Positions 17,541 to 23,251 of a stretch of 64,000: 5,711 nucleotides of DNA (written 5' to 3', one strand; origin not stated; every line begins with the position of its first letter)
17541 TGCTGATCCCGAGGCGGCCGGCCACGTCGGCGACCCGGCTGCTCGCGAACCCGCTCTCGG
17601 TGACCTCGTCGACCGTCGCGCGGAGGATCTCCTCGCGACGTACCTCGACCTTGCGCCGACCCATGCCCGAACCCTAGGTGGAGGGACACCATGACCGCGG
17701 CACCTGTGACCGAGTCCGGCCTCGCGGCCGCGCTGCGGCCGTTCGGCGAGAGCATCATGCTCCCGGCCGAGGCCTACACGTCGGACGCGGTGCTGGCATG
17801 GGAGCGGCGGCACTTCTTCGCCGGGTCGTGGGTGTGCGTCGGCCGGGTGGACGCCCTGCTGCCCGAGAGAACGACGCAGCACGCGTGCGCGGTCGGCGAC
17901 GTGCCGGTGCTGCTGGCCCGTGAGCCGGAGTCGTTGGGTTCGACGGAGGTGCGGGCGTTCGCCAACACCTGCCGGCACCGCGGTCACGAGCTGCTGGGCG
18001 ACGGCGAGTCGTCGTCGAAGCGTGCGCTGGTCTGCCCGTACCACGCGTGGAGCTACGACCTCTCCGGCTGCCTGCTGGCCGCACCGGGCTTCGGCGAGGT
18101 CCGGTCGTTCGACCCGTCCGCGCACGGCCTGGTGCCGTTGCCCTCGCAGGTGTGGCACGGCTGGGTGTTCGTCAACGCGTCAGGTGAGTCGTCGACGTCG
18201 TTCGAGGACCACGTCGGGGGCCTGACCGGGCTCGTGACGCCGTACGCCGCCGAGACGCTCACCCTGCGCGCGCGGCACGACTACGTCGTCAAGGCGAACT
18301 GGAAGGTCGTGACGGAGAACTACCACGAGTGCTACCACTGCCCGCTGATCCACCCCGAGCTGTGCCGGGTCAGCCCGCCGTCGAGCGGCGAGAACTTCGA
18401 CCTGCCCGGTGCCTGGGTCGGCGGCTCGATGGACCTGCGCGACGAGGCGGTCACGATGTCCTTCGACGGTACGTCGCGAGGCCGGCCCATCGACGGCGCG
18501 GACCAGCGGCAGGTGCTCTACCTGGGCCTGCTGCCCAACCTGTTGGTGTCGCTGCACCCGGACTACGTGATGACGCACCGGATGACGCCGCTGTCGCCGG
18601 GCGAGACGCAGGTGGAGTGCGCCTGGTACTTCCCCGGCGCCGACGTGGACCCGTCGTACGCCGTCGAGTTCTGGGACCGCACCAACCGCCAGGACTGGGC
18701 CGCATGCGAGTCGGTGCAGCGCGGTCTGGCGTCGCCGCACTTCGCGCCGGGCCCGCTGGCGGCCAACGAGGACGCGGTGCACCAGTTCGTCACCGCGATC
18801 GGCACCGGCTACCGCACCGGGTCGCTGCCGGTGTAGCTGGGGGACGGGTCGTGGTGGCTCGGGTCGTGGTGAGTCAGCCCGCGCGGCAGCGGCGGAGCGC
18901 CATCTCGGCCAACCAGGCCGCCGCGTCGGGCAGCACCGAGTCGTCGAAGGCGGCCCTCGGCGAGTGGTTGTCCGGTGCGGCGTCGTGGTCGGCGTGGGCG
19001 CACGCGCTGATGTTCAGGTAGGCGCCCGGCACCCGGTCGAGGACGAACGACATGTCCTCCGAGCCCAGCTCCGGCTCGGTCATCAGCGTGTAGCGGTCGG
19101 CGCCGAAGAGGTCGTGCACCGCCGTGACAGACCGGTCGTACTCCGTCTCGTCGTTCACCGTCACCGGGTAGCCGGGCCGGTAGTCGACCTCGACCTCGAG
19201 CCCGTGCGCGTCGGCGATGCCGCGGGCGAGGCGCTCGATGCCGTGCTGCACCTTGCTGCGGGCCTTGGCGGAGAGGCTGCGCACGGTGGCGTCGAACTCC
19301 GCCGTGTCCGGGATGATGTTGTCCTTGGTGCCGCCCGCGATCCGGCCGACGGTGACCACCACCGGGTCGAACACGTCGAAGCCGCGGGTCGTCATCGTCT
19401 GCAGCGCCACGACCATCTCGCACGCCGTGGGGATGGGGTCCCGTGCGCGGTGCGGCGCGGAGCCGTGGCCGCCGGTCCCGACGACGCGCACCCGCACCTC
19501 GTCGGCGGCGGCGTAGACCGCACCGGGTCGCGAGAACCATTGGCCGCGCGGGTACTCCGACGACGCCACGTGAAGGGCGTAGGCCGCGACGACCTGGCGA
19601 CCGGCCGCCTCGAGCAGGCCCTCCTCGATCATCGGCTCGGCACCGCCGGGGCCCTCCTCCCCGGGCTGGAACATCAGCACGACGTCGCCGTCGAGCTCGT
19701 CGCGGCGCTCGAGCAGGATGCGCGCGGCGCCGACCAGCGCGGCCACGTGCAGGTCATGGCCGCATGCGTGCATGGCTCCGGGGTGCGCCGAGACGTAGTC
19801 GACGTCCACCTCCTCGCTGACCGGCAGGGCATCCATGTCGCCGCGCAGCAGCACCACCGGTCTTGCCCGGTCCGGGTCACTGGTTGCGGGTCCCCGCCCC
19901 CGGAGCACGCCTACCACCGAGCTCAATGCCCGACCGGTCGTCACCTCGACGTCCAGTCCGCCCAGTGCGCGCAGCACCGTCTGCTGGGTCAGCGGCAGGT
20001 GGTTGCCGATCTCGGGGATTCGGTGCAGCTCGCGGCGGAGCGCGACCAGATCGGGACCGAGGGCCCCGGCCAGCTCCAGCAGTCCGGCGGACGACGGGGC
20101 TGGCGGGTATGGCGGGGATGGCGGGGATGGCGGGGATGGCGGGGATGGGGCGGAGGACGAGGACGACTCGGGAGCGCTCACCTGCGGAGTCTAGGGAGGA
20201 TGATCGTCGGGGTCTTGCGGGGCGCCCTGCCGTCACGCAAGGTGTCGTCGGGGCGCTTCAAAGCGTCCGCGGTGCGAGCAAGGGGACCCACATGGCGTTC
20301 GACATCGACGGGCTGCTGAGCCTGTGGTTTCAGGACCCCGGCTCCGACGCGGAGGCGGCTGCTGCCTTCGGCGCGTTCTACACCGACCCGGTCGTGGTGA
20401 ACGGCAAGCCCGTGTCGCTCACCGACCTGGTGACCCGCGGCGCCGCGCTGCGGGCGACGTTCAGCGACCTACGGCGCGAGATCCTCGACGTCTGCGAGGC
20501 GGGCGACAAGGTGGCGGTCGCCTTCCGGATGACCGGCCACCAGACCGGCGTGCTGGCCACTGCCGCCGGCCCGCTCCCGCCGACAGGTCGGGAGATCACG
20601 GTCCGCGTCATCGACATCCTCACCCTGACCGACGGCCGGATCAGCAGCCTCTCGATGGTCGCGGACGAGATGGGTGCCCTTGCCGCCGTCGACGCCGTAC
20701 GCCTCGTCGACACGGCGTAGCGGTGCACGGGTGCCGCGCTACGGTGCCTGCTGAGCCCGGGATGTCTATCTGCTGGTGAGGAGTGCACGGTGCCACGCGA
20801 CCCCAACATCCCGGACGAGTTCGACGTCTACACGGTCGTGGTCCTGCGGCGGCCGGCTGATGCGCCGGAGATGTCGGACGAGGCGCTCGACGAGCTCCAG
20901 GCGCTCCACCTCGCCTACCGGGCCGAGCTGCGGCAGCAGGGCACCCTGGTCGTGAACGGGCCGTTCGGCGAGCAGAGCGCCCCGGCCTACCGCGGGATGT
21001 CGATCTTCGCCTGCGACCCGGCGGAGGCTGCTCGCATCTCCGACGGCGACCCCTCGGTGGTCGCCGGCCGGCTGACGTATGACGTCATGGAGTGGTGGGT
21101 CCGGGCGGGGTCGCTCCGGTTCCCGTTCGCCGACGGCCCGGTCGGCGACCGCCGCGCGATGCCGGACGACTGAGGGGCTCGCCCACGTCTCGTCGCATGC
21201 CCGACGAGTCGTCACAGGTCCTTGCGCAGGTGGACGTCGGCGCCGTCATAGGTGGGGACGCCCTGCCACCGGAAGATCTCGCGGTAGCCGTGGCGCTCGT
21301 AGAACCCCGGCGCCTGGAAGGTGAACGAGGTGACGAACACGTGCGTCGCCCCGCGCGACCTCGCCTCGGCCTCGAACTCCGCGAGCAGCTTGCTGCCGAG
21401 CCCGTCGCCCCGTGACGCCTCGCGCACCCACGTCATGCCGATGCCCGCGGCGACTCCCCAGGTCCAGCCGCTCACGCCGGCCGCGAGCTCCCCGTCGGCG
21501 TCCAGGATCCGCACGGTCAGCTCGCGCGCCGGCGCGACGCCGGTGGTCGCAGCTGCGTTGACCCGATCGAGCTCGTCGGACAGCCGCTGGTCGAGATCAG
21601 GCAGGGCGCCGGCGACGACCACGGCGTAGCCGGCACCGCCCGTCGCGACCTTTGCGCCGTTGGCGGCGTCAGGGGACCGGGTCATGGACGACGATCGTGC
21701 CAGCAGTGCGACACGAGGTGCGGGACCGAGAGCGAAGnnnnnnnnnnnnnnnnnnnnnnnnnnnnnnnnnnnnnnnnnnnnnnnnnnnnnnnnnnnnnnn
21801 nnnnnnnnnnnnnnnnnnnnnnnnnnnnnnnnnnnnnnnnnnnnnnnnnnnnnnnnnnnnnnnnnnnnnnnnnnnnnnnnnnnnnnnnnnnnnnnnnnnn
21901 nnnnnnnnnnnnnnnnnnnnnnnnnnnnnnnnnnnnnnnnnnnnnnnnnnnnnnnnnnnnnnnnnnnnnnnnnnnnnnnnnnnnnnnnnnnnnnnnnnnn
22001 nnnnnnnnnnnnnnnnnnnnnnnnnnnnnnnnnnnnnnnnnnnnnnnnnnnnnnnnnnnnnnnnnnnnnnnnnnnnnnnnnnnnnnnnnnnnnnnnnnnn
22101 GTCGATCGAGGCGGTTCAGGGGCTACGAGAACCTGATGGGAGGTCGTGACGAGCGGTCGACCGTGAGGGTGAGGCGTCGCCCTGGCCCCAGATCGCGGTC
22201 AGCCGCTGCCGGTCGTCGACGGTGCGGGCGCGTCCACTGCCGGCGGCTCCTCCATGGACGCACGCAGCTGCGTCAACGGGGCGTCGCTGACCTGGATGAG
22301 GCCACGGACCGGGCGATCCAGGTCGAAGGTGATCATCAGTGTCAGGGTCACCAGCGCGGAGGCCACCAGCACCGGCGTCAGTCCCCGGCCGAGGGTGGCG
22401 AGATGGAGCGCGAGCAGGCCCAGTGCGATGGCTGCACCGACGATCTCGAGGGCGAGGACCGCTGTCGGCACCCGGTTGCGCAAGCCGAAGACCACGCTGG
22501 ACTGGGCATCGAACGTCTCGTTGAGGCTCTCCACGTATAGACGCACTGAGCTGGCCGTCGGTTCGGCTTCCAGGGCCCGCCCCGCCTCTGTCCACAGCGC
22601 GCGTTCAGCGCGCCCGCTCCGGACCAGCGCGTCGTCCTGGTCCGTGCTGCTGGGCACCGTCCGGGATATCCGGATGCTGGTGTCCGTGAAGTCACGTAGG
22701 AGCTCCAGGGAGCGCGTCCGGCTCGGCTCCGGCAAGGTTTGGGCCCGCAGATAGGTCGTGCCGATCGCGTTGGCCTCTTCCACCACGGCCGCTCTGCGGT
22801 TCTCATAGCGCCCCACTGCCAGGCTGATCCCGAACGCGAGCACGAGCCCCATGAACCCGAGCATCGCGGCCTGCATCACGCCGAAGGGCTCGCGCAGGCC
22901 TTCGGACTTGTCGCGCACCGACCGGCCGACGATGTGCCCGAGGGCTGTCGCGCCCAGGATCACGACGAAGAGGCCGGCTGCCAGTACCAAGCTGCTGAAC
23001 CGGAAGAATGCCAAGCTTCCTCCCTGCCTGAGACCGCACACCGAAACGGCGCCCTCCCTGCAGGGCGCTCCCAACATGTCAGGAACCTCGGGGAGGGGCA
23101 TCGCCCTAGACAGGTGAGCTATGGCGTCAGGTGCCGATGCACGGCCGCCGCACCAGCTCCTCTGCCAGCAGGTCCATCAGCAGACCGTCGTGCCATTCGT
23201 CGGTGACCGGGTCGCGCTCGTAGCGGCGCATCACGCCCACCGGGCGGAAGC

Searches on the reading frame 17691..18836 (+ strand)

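Call 57: search_protein_families(library=pfam, proteins=[window:17691-18836:+], max_evalue=0.001)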
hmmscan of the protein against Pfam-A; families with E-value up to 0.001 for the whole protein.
window:17691-18836:+ (381 aa): 2 families
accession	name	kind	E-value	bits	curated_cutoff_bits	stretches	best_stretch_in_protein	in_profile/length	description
PF00848.25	Ring_hydroxyl_A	-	8.9e-46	156.8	24.9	1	188-369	2-201/208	Ring hydroxylating alpha subunit (catalytic domain)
PF00355.32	Rieske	-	8.8e-16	58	20.3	1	46-140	1-87/88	Rieske [2Fe-2S] domain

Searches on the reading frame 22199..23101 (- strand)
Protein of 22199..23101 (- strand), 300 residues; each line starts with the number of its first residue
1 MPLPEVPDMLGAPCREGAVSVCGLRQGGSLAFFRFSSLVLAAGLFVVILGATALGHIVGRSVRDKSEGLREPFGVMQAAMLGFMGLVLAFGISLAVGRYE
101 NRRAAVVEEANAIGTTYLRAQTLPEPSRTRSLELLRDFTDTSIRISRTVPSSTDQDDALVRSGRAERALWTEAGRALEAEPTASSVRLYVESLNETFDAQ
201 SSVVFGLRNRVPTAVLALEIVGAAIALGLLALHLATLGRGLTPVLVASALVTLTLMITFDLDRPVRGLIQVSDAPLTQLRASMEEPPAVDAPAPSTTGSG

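Call 57: search_protein_families(library=pfam, proteins=[window:22199-23101:-], max_evalue=0.001)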
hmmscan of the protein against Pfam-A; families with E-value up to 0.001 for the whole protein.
window:22199-23101:- (300 aa): 1 family
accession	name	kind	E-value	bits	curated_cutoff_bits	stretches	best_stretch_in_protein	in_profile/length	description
PF14023.12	Bestrophin-like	-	5.2e-16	59.4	32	1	46-276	5-232/232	Bestrophin-like domain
